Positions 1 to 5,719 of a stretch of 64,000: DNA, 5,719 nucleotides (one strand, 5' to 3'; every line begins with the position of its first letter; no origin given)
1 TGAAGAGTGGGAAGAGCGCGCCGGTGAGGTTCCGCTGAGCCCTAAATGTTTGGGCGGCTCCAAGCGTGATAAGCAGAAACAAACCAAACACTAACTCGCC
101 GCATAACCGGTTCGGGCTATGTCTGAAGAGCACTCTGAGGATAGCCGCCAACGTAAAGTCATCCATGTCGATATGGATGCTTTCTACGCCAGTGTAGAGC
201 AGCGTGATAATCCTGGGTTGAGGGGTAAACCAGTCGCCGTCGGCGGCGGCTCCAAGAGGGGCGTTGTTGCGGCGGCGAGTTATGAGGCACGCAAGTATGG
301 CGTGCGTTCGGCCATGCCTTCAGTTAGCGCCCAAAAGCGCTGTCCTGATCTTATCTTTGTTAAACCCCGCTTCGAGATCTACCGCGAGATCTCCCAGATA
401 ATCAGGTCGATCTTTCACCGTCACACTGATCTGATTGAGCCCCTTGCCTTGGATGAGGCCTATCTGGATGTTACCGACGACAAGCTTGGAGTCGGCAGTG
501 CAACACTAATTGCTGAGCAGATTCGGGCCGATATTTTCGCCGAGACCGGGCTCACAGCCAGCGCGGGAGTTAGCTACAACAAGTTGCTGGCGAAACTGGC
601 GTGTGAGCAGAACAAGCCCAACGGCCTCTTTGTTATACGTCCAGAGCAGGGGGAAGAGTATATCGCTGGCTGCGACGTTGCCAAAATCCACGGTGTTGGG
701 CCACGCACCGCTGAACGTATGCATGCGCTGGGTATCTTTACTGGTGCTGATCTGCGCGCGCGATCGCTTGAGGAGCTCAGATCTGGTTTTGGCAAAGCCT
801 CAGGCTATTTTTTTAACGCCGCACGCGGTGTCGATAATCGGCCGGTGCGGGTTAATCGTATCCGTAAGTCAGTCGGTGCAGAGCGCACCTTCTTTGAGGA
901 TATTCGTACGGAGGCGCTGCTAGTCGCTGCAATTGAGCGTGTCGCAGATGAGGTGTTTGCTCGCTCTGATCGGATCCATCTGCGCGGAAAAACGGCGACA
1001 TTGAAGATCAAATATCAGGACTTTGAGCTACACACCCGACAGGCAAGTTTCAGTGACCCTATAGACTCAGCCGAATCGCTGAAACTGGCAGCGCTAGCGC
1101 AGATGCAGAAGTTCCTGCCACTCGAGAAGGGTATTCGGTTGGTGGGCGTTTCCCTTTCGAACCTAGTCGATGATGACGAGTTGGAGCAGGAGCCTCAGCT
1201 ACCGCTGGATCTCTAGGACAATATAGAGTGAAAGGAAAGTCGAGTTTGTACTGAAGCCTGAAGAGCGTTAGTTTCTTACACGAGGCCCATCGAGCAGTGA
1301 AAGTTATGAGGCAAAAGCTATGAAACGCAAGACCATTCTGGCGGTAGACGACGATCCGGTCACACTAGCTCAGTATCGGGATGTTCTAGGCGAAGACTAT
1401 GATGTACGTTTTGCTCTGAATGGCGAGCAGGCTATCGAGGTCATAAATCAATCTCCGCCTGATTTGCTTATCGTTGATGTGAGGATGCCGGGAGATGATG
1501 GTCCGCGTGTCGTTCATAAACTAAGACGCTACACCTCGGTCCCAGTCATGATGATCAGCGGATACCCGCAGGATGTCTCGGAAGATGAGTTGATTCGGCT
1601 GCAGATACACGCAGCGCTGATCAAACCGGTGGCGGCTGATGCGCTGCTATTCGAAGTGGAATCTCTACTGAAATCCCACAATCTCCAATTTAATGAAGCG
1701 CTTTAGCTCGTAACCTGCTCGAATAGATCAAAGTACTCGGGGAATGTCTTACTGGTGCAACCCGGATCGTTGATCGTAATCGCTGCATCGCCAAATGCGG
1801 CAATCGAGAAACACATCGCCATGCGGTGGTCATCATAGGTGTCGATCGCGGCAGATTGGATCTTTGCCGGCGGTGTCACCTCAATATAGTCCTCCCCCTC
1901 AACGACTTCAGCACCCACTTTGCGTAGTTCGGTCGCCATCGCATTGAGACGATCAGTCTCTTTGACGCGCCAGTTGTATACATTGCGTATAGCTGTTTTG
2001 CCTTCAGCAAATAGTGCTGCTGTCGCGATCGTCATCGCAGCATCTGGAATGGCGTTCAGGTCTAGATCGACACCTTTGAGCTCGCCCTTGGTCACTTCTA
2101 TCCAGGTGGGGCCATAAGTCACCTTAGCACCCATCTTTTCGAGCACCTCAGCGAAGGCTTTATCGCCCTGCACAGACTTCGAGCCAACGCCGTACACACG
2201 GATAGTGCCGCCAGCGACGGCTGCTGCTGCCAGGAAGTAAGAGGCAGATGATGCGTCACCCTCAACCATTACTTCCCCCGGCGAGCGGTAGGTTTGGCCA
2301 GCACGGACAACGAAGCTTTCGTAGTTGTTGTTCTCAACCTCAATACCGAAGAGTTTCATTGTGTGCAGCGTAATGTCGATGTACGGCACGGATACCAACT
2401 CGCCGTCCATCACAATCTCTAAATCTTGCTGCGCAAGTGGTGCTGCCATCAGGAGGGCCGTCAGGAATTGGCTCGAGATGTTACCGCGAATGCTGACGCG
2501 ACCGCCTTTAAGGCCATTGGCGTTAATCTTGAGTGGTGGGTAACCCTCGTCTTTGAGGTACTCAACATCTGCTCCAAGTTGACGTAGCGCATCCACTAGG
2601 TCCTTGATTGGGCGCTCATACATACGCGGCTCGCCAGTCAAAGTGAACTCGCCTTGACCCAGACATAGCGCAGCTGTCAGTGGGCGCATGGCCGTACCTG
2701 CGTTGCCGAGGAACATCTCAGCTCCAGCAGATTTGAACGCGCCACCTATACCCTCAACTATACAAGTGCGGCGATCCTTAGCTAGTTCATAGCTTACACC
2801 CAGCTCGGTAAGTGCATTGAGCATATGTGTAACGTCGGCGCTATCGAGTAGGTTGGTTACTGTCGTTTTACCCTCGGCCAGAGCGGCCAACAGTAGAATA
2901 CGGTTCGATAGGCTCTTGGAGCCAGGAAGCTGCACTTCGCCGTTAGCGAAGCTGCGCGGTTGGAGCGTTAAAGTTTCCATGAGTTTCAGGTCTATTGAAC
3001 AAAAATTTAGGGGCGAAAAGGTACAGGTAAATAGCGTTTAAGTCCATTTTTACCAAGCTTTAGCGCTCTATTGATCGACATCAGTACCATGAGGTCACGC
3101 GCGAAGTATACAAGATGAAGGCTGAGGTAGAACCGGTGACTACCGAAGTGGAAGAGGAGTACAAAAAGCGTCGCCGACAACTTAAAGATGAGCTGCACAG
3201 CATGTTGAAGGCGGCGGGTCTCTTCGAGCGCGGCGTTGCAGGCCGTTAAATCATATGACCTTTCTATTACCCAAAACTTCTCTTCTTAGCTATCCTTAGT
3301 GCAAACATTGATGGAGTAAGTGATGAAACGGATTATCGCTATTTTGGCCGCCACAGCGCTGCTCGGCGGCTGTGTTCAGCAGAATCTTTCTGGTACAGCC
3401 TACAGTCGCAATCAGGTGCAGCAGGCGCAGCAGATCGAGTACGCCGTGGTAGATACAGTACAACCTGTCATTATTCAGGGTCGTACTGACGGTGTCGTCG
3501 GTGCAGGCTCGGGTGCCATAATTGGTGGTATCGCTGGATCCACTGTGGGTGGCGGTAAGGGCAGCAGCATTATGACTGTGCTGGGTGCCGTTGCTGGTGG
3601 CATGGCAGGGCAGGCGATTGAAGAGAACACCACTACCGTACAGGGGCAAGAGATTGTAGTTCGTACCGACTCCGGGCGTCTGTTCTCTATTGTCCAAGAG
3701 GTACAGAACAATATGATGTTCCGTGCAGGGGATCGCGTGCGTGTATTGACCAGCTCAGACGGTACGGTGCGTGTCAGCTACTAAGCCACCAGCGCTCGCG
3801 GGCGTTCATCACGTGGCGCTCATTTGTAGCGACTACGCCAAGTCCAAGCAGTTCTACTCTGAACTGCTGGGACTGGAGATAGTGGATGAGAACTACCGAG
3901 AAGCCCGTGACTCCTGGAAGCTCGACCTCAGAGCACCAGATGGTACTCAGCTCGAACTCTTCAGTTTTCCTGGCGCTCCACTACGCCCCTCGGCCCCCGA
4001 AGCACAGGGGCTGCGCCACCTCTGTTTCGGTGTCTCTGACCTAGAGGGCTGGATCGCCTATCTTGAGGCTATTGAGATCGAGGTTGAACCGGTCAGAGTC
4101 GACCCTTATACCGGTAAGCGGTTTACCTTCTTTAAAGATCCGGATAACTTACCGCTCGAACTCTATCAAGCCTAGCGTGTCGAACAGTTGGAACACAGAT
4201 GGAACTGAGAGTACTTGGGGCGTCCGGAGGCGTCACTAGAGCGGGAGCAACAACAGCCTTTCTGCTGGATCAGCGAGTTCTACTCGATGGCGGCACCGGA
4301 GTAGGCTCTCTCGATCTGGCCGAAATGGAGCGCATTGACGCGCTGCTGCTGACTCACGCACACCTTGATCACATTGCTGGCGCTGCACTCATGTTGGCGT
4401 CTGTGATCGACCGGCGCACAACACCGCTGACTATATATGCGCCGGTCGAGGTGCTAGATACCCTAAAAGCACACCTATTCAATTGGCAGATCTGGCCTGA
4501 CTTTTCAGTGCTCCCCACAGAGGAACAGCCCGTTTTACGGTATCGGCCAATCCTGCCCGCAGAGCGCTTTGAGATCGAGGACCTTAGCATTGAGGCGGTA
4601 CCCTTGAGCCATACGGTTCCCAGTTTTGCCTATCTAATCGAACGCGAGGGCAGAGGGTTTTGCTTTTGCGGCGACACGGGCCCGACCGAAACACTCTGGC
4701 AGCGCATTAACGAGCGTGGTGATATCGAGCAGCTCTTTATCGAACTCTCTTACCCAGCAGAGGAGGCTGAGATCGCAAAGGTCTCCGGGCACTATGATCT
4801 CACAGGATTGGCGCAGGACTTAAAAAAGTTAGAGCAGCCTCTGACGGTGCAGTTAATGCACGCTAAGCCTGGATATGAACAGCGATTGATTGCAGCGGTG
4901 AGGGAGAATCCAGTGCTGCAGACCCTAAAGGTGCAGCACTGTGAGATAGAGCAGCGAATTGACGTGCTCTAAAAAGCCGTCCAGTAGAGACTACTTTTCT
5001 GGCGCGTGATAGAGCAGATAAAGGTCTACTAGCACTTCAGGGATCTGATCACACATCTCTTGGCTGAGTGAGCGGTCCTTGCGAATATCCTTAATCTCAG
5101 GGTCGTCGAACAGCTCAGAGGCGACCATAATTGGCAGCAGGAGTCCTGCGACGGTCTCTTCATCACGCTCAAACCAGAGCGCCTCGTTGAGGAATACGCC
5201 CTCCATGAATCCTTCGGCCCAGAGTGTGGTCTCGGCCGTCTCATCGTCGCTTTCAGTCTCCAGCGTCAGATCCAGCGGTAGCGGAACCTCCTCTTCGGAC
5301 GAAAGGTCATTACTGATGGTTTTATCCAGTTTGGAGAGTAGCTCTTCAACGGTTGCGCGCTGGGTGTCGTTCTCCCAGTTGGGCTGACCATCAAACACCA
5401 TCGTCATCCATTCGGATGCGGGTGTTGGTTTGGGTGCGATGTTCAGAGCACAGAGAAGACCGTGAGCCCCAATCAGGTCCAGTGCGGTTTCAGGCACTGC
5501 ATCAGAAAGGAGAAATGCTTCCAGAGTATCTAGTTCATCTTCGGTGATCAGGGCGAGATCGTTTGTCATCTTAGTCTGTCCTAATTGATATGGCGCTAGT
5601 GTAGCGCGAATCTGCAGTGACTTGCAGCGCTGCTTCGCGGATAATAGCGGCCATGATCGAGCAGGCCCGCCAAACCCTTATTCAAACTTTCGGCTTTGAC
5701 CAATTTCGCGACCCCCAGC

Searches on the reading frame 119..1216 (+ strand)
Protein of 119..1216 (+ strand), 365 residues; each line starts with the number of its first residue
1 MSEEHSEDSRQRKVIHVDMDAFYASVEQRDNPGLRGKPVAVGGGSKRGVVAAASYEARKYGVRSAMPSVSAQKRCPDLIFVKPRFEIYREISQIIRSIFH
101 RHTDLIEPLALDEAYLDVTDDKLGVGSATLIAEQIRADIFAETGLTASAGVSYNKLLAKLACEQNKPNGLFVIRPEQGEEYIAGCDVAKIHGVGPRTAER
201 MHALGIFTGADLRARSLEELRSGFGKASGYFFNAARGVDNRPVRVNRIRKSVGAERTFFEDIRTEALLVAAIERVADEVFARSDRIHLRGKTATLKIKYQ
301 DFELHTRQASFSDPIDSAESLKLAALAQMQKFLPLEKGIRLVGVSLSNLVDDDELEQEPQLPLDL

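Call 39: search_protein_families(library=pfam, proteins=[window:119-1216:+], max_evalue=0.00001)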
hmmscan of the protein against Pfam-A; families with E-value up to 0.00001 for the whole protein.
window:119-1216:+ (365 aa): 3 families
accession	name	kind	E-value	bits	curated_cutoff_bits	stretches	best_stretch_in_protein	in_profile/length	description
PF00817.25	IMS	-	9.8e-53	178.5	23.2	1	17-163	1-148/148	impB/mucB/samB family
PF11799.13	IMS_C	-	2.3e-23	83.1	20.7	1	249-354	1-104/109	impB/mucB/samB family C-terminal domain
PF21999.2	IMS_HHH_1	-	2.1e-06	28.5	27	1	192-239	5-53/53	DNA polymerase-iota, thumb domain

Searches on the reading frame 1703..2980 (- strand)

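Call 39: search_protein_families(library=pfam, proteins=[window:1703-2980:-], max_evalue=0.00001)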
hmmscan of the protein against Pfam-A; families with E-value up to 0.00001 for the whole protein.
window:1703-2980:- (425 aa): 1 family
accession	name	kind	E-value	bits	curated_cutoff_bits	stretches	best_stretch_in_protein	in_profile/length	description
PF00275.25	EPSP_synthase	-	6.5e-142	473.5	22.8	1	11-418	6-415/417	EPSP synthase (3-phosphoshikimate 1-carboxyvinyltransferase)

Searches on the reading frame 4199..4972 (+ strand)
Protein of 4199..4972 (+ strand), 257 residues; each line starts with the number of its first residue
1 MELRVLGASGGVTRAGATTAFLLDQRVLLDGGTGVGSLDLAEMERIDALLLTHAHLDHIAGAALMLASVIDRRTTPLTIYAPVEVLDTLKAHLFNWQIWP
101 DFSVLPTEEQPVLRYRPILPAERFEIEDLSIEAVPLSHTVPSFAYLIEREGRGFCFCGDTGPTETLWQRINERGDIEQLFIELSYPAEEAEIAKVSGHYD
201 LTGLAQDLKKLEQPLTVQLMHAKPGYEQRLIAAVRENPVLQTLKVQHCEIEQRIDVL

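Call 39: search_protein_families(library=pfam, proteins=[window:4199-4972:+], max_evalue=0.00001)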
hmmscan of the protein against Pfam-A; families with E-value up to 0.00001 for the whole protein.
window:4199-4972:+ (257 aa): 3 families
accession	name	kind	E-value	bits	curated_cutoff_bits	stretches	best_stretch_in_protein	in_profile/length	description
PF12706.13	Lactamase_B_2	-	1.9e-20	73.7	27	1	26-217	2-196/200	Beta-lactamase superfamily domain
PF02112.21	PDEase_II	-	6.1e-12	45.8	23.7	1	44-103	81-142/340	cAMP phosphodiesterases class-II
PF00753.33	Lactamase_B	-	1e-10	42.3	22.7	1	17-213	5-186/196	Metallo-beta-lactamase superfamily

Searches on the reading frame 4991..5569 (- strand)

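Call 39: search_protein_families(library=pfam, proteins=[window:4991-5569:-], max_evalue=0.00001)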
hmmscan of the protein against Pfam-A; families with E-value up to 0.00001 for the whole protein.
window:4991-5569:- (192 aa): 1 family
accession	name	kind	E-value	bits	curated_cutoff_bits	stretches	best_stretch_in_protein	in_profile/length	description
PF03695.18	UPF0149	-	1.6e-31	110.3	25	1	14-188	1-180/181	Uncharacterised protein family (UPF0149)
